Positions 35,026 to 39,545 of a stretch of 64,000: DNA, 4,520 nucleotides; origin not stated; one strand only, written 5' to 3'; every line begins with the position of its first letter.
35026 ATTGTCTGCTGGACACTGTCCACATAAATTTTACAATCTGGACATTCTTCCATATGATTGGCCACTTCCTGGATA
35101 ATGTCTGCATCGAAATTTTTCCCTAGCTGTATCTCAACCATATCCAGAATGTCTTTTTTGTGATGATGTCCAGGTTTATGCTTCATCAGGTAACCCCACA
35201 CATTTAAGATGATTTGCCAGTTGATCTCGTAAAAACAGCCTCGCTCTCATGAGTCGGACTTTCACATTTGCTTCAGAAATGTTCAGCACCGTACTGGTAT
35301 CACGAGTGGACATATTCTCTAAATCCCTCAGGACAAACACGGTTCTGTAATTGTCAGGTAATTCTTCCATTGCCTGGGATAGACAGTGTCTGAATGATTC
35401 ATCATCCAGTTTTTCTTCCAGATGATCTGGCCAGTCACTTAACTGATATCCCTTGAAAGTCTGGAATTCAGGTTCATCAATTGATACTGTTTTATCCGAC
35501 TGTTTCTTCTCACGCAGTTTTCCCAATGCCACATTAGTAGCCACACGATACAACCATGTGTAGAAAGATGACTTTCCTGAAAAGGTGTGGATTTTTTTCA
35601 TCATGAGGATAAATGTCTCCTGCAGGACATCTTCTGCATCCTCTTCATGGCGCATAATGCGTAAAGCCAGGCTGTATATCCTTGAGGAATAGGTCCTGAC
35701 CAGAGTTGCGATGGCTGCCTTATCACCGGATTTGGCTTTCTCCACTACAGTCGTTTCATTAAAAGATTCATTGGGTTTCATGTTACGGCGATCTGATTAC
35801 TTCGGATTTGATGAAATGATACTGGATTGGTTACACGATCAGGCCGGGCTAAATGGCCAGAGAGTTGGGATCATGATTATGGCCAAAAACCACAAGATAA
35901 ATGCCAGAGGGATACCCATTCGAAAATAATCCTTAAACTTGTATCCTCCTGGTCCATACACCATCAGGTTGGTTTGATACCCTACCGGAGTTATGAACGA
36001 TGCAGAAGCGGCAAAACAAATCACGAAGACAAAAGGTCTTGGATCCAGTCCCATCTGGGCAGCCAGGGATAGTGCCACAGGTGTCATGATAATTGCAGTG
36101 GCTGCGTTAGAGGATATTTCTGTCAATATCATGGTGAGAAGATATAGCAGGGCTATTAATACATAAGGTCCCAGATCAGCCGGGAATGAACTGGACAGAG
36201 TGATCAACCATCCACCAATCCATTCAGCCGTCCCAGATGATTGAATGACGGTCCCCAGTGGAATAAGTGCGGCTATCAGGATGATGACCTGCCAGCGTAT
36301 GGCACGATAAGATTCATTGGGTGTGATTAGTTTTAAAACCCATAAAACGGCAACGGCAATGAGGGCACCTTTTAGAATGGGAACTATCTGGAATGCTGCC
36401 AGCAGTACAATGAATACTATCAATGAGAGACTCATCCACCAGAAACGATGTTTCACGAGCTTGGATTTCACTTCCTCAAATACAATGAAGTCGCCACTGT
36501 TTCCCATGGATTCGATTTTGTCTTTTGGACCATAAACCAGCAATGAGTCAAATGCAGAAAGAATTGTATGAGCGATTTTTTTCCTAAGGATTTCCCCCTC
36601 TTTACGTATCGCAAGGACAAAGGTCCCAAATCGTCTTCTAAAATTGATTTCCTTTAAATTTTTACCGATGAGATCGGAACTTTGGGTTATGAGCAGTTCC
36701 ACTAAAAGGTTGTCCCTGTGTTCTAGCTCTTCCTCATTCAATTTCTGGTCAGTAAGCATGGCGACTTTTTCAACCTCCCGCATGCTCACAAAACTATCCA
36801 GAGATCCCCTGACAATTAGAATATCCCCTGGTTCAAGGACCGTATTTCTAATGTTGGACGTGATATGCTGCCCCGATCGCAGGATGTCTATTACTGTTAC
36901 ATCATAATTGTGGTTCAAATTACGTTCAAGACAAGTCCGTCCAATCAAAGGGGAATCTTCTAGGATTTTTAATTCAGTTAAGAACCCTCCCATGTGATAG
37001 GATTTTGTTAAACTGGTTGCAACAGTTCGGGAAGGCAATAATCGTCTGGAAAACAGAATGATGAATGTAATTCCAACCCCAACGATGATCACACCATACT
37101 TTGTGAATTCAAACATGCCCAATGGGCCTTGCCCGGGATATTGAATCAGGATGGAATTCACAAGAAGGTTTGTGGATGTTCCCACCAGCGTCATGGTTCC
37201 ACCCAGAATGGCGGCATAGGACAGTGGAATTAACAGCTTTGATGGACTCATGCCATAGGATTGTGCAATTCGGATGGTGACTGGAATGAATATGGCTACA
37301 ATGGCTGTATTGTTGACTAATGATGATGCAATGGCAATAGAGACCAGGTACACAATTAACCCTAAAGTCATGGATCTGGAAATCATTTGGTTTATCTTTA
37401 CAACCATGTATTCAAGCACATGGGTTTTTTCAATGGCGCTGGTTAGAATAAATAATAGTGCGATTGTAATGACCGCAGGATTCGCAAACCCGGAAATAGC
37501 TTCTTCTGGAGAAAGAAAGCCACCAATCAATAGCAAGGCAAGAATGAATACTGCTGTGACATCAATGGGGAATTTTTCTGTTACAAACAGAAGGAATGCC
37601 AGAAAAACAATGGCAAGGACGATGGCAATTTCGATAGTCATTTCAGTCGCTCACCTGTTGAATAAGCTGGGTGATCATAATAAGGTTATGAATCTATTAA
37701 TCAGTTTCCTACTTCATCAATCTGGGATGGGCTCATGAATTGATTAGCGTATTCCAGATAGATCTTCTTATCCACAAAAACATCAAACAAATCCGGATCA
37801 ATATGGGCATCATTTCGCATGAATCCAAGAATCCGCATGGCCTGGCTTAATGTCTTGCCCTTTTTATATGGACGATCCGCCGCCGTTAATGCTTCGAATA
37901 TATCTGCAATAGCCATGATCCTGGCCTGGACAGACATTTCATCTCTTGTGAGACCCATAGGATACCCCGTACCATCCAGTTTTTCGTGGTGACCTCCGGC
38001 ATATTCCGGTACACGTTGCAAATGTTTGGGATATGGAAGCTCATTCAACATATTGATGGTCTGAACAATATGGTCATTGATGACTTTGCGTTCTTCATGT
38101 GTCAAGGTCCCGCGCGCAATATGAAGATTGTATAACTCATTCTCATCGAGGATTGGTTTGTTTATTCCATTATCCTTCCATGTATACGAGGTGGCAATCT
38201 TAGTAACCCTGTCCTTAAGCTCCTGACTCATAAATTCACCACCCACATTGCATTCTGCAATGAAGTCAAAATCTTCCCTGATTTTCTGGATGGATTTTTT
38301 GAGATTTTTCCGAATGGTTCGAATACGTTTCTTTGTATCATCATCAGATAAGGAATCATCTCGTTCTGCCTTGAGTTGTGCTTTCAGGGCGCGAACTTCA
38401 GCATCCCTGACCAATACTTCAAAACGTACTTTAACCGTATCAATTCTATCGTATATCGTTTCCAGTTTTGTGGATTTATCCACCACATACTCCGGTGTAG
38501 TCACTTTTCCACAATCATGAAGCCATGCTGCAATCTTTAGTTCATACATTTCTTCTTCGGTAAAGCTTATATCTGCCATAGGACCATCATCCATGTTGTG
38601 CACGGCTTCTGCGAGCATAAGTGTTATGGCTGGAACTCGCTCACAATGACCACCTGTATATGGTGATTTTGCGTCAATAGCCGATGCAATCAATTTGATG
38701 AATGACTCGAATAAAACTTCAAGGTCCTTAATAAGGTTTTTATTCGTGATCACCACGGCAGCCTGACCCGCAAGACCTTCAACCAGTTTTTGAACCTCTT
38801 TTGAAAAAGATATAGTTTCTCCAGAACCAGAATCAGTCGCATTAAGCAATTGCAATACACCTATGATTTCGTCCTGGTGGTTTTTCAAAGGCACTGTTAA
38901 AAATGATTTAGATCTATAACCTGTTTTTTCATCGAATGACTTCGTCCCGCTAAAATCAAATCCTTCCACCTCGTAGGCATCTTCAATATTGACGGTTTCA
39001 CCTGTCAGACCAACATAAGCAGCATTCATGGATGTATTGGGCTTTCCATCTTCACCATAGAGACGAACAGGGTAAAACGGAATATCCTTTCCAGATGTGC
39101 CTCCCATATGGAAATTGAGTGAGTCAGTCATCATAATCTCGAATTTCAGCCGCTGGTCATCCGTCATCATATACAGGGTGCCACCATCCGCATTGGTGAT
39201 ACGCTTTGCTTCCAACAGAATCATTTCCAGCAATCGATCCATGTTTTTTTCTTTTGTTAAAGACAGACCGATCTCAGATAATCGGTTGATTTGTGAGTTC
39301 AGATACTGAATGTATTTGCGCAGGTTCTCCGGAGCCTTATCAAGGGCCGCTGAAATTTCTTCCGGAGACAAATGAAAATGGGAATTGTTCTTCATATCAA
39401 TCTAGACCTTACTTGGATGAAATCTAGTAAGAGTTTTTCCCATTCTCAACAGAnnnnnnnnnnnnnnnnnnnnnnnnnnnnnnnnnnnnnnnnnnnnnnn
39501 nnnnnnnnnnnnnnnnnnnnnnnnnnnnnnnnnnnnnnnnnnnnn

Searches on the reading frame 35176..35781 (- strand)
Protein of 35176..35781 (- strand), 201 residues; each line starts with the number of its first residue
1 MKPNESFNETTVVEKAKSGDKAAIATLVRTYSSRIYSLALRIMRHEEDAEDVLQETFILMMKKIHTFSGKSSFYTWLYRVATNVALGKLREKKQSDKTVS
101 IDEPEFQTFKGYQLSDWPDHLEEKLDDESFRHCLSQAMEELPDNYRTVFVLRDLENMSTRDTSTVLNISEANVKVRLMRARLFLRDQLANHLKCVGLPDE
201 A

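Call 12: search_protein_families(library=pfam, proteins=[window:35176-35781:-], max_evalue=0.001)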
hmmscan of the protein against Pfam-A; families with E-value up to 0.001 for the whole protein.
window:35176-35781:- (201 aa): 5 families
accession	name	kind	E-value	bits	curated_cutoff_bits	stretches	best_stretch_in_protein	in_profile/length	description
PF04542.20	Sigma70_r2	-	4.8e-18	65.2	24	1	27-93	1-69/71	Sigma-70 region 2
PF08281.18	Sigma70_r4_2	-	4.7e-17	61.8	25.7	1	132-184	2-54/54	Sigma-70, region 4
PF12645.13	HTH_16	-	2.1e-10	41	22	1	11-67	2-64/65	Helix-turn-helix domain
PF07638.17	Sigma70_ECF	-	2.2e-07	31.4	21.1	1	10-188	5-183/185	ECF sigma factor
PF04545.22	Sigma70_r4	-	2.8e-07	30.4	24.1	1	137-185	1-49/50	Sigma-70, region 4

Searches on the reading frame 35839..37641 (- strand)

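Call 12: search_protein_families(library=pfam, proteins=[window:35839-37641:-], max_evalue=0.001)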
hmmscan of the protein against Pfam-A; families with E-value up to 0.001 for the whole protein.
window:35839-37641:- (600 aa): 4 families
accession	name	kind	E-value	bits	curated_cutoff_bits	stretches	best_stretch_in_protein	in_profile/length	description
PF03600.22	CitMHS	-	2e-81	274.1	31.9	2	16-540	1-334/336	Citrate transporter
PF02080.26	TrkA_C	-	2.6e-23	82.1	27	2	313-379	1-66/71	TrkA-C domain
PF00939.25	Na_sulph_symp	-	4.4e-21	75.9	27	1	425-596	296-467/472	Sodium:sulfate symporter transmembrane region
PF06808.19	DctM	-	1.2e-06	28.1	23.8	1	448-590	271-407/413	Tripartite ATP-independent periplasmic transporter, DctM component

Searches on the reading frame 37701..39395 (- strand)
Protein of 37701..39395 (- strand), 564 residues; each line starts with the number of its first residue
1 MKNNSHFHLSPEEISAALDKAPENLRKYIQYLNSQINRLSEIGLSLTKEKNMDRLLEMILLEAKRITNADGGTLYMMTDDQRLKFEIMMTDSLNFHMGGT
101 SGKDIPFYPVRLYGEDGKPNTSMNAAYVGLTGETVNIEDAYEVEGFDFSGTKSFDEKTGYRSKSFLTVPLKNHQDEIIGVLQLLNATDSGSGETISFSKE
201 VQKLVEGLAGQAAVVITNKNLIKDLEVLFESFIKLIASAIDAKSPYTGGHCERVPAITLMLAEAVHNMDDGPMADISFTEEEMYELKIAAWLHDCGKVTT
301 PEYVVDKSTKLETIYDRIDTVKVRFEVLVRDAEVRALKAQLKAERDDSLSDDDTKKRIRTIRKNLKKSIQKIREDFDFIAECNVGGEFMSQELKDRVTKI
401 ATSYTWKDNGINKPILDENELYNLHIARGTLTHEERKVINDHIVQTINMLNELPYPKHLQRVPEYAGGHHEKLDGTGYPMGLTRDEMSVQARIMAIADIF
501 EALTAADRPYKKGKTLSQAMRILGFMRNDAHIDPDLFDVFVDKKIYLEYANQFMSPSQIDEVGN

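Call 12: search_protein_families(library=pfam, proteins=[window:37701-39395:-], max_evalue=0.001)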
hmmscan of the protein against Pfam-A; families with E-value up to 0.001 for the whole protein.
window:37701-39395:- (564 aa): 5 families
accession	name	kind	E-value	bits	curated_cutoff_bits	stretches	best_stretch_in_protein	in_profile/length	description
PF13487.12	HD_5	-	3.2e-45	154.4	27.2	1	419-536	58-170/170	HD domain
PF01590.32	GAF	-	3e-12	47.7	22.4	1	52-216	2-133/133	GAF domain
PF01966.28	HD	-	1.9e-10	41.5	22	1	248-367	2-88/116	HD domain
PF13185.12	GAF_2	-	6.6e-08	33.3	28.6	1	50-216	2-135/136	GAF domain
PF13492.12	GAF_3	-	1e-06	29.6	27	1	152-218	70-129/129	GAF domain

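Call 85: search_protein_families(library=padloc, proteins=[window:37701-39395:-], max_evalue=0.01)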
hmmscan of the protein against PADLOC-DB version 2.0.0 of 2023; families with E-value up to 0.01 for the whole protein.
window:37701-39395:- (564 aa): 1 family
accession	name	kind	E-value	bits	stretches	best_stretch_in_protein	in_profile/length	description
PDLC02327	AbiEii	-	0.0084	13.8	0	123-177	82-134/166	AbiEii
